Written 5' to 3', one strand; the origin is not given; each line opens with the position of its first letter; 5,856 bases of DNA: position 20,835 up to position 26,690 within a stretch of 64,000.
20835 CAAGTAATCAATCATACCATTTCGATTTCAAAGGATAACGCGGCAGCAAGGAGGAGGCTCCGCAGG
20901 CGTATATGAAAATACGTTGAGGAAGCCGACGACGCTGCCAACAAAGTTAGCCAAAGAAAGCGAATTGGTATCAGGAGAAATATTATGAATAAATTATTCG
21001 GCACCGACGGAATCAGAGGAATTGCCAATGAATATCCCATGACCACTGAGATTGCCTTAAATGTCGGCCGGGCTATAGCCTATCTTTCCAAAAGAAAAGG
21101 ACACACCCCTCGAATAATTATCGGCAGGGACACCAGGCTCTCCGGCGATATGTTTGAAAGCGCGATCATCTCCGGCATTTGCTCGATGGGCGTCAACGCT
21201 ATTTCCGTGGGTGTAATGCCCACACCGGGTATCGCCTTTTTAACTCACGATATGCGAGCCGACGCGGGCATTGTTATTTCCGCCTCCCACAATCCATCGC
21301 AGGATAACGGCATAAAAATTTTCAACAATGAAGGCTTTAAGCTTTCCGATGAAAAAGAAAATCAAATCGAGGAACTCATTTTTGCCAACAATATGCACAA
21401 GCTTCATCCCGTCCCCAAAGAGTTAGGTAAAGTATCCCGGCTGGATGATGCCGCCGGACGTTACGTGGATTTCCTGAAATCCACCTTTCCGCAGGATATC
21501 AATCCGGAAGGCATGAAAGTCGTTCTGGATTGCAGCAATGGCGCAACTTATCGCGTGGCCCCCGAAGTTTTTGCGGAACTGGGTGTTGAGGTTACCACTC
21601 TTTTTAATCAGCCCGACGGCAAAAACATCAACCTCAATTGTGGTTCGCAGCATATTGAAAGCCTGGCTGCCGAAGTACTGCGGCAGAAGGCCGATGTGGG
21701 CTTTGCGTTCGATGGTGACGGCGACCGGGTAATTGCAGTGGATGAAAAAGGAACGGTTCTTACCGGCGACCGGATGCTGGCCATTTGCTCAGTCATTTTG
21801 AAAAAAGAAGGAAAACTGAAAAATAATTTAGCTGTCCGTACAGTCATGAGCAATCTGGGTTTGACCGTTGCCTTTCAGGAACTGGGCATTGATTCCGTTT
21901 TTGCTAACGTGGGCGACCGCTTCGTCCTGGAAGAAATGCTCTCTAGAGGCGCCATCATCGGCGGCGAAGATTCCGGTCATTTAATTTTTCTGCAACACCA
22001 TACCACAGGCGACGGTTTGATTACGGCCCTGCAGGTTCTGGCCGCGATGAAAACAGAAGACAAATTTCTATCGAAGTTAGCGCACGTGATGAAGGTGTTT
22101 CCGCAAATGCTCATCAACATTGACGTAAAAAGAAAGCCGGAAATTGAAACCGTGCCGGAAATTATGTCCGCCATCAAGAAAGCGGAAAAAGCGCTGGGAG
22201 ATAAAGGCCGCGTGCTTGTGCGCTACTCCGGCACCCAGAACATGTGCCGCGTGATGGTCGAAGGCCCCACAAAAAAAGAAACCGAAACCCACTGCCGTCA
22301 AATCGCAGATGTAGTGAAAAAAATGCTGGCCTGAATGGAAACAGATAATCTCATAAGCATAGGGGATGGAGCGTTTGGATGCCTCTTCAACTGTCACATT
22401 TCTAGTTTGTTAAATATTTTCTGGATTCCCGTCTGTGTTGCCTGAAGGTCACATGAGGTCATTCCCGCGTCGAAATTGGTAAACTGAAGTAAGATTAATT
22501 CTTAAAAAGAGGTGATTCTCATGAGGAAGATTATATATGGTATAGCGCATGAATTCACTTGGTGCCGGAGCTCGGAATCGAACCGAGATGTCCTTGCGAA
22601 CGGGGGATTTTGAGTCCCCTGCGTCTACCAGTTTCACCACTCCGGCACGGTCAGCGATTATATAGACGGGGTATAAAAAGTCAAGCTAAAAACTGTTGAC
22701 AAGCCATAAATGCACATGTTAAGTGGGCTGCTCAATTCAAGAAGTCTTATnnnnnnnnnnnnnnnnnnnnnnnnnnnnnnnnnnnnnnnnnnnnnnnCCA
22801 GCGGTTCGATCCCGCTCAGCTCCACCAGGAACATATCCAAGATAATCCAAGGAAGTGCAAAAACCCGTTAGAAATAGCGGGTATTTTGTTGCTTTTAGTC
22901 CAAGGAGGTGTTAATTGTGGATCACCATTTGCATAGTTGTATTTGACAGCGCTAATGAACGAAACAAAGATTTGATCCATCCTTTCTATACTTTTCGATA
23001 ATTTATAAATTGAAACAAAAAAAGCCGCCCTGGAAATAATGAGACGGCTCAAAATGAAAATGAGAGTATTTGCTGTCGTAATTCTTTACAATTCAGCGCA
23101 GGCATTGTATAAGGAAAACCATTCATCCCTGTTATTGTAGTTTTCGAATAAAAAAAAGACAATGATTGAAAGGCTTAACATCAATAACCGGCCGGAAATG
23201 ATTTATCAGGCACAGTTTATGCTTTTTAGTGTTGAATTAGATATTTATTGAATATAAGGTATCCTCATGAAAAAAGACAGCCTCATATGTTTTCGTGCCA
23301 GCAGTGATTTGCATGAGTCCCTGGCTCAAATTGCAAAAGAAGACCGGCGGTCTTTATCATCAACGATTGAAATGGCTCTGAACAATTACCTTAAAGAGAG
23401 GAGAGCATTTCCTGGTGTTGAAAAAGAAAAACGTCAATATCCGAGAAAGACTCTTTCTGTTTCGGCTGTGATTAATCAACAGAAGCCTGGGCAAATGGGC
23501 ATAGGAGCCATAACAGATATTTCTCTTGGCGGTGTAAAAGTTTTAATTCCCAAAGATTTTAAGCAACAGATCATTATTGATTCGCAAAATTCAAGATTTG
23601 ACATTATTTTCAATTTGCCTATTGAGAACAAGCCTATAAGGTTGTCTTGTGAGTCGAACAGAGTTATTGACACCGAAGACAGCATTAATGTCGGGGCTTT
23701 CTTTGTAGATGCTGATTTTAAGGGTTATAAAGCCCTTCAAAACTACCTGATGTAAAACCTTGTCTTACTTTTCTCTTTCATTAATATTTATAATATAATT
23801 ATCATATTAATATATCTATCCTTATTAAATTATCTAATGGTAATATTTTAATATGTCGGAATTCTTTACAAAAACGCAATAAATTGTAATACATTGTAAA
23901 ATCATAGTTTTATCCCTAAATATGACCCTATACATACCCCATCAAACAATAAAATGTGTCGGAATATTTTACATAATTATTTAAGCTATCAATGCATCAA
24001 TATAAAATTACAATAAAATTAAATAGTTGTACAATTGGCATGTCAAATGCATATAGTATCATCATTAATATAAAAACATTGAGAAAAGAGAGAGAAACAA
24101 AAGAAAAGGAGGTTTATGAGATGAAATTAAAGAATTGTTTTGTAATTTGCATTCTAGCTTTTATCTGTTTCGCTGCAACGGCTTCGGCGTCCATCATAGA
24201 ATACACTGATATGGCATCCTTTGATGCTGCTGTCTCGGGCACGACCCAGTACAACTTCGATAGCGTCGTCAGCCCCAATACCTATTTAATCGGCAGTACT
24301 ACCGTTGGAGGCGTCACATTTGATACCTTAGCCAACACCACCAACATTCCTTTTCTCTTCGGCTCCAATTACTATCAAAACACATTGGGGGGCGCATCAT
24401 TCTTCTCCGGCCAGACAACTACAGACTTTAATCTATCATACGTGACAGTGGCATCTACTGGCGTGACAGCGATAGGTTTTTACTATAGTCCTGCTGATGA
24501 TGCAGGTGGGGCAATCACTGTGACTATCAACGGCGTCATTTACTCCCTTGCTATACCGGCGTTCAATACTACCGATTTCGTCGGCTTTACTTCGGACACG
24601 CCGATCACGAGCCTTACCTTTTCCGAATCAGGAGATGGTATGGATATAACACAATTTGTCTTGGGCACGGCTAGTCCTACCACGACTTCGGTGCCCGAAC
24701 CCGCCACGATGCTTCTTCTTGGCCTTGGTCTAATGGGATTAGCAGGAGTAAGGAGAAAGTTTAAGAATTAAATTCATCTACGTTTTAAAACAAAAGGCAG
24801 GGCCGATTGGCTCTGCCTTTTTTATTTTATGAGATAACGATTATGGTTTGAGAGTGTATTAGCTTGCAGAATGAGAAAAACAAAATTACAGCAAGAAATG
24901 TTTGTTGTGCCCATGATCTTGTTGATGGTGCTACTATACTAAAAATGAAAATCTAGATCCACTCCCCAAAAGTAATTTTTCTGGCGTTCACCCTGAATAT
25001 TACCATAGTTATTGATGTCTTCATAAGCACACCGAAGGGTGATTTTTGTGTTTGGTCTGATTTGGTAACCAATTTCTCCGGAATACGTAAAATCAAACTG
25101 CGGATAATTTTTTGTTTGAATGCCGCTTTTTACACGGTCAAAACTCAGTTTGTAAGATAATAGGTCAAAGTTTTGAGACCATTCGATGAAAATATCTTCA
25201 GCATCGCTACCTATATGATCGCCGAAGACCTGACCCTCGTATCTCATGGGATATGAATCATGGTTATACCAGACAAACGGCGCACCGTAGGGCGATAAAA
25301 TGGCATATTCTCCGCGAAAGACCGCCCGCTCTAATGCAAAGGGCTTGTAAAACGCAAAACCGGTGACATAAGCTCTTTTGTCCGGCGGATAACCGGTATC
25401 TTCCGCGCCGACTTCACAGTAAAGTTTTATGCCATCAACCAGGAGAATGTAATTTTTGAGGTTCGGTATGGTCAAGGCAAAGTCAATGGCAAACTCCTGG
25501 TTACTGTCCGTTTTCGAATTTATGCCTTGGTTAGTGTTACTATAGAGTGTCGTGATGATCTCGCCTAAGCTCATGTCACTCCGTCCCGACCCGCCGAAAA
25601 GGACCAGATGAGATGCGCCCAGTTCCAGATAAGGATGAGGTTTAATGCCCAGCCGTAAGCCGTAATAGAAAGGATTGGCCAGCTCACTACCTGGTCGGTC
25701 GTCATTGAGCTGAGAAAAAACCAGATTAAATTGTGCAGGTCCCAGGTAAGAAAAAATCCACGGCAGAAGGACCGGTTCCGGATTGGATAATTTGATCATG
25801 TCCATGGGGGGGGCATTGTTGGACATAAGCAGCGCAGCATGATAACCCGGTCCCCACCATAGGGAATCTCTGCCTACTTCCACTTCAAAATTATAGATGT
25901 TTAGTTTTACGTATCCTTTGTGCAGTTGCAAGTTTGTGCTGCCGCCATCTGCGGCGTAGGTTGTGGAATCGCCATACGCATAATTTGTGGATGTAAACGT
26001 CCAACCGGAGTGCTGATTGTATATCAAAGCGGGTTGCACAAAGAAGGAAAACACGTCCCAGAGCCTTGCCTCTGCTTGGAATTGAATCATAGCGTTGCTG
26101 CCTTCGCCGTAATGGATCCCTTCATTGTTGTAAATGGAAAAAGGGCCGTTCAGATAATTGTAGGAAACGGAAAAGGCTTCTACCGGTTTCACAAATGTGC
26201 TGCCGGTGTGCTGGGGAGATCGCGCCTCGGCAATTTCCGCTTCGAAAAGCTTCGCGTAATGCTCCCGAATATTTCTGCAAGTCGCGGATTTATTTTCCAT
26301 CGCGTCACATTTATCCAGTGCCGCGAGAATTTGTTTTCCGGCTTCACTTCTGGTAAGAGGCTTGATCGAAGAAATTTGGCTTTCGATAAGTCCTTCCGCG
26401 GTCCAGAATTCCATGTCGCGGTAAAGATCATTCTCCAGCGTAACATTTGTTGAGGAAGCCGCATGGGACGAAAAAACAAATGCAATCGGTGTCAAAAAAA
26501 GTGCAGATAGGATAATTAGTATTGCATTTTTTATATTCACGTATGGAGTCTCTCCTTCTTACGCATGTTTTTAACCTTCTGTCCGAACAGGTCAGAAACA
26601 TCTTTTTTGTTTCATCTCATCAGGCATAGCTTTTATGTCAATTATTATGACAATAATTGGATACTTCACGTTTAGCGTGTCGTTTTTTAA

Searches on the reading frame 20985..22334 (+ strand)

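Call 13: search_protein_families(library=pfam, proteins=[window:20985-22334:+], max_evalue=0.001)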
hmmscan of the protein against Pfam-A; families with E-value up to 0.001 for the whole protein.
window:20985-22334:+ (449 aa): 4 families
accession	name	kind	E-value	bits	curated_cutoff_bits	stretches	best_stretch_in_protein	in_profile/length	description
PF02878.22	PGM_PMM_I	-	8.6e-47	158.7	22.5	1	3-136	2-135/138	Phosphoglucomutase/phosphomannomutase, alpha/beta/alpha domain I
PF02880.22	PGM_PMM_III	-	6.6e-32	110.5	20.7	1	261-370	2-113/115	Phosphoglucomutase/phosphomannomutase, alpha/beta/alpha domain III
PF02879.22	PGM_PMM_II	-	5.5e-19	69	29.3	1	159-256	2-103/103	Phosphoglucomutase/phosphomannomutase, alpha/beta/alpha domain II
PF00408.26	PGM_PMM_IV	-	2.3e-18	66.4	23.1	1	376-442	1-67/68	Phosphoglucomutase/phosphomannomutase, C-terminal domain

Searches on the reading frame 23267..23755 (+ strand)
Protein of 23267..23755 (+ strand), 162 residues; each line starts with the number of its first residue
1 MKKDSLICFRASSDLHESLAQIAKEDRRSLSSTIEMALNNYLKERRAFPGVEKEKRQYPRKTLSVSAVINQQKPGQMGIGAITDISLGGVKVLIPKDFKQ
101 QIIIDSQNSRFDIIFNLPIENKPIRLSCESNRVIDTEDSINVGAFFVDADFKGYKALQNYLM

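Call 13: search_protein_families(library=pfam, proteins=[window:23267-23755:+], max_evalue=0.001)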
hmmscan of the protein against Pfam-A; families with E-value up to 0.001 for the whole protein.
window:23267-23755:+ (162 aa): 1 family
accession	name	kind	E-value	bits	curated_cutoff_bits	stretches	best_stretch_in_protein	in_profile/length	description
PF07238.19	PilZ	-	1.3e-06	29.1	22.5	1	54-161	1-100/102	PilZ domain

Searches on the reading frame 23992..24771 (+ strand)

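Call 13: search_protein_families(library=pfam, proteins=[window:23992-24771:+], max_evalue=0.001)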
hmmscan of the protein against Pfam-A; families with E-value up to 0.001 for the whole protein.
window:23992-24771:+ (259 aa): 1 family
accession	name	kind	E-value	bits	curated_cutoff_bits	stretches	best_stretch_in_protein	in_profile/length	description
PF07589.16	PEP-CTERM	-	4.2e-09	36.6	20.7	1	233-255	1-24/24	PEP-CTERM motif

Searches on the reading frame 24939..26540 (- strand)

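Call 13: search_protein_families(library=pfam, proteins=[window:24939-26540:-], max_evalue=0.001)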
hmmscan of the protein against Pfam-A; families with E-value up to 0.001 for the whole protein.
window:24939-26540:- (533 aa): 1 family
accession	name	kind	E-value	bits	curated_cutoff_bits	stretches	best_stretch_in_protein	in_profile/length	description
PF14052.12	Caps_assemb_Wzi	-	1.1e-68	232.5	30.1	1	135-521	20-390/392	Capsule assembly protein Wzi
